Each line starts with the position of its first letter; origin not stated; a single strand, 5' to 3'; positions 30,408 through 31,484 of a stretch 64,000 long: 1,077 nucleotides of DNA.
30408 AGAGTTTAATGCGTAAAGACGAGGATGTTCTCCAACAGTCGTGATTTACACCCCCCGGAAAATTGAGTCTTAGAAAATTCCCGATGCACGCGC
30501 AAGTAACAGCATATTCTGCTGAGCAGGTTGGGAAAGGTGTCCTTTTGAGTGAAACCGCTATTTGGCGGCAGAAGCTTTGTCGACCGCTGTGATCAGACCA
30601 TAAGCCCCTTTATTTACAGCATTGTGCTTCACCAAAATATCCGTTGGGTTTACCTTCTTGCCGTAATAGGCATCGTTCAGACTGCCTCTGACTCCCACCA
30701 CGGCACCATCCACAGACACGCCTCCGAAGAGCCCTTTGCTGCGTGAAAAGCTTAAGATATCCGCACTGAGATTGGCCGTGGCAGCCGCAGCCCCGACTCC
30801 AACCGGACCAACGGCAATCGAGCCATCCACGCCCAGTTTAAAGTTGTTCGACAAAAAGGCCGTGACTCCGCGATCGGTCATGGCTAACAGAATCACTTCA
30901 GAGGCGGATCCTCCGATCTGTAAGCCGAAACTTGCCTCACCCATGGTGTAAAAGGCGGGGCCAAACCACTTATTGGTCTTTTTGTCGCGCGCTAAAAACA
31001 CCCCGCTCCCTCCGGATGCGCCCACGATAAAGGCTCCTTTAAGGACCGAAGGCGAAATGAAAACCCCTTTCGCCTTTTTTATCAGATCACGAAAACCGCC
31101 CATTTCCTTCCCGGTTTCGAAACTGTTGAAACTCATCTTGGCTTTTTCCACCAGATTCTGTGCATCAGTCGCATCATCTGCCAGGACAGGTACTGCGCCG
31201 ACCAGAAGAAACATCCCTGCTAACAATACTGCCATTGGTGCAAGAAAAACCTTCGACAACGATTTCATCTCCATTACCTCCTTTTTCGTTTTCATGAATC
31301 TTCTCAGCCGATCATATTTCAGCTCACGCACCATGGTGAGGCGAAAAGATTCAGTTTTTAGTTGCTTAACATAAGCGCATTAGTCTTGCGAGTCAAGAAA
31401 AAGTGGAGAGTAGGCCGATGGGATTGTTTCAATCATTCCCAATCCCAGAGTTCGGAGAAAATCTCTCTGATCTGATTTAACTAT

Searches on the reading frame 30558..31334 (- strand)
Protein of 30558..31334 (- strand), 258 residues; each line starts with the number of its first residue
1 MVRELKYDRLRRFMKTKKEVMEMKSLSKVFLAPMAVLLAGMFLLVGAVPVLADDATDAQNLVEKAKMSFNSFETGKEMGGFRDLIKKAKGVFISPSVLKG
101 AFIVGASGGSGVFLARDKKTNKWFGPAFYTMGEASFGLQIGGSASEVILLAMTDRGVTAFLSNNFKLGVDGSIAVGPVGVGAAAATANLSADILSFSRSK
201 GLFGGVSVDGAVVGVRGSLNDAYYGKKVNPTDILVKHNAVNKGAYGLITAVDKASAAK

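Call 34: find_encoding_contigs(protein=window:30558-31334:-, flank=10000, max_places=1)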
Protein window:30558-31334:- (258 aa): 5 contigs read that carry it; 1 place shown.
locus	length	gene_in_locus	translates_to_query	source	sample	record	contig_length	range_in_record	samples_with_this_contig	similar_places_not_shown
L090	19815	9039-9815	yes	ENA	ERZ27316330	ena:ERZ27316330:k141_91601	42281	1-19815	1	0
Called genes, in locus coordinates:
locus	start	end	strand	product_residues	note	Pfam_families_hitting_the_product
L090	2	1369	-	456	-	?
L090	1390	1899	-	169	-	PF09537:DUF2383 (faint), PF02915:Rubrerythrin, PF13668:Ferritin_2 (faint)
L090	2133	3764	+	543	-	PF00890:FAD_binding_2 (faint), PF01266:DAO, PF01593:Amino_oxidase, PF12831:FAD_oxidored (faint), PF13450:NAD_binding_8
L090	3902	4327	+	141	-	PF04191:PEMT, PF04140:ICMT (weak)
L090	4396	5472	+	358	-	PF06580:His_kinase, PF02518:HATPase_c (weak)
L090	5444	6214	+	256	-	PF00072:Response_reg, PF04397:LytTR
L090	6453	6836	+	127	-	-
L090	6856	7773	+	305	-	PF01073:3Beta_HSD (weak), PF01370:Epimerase, PF08659:KR (faint), PF13460:NAD_binding_10, PF16363:GDP_Man_Dehyd, PF08338:DUF1731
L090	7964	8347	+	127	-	PF18602:Rap1a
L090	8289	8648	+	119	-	PF13441:Gly-zipper_YMGG, PF13436:Gly-zipper_OmpA (weak), PF13488:Gly-zipper_Omp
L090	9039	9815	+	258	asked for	PF04366:Ysc84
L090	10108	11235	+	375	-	PF14697:Fer4_21, PF12838:Fer4_7, PF13187:Fer4_9 (weak), PF13237:Fer4_10, PF00037:Fer4, PF12797:Fer4_2 (weak), PF12837:Fer4_6 (weak)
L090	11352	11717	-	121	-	PF01850:PIN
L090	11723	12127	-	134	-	-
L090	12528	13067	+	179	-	PF13413:HTH_25 (faint), PF12844:HTH_19 (faint), PF13560:HTH_31 (faint), PF01381:HTH_3 (faint)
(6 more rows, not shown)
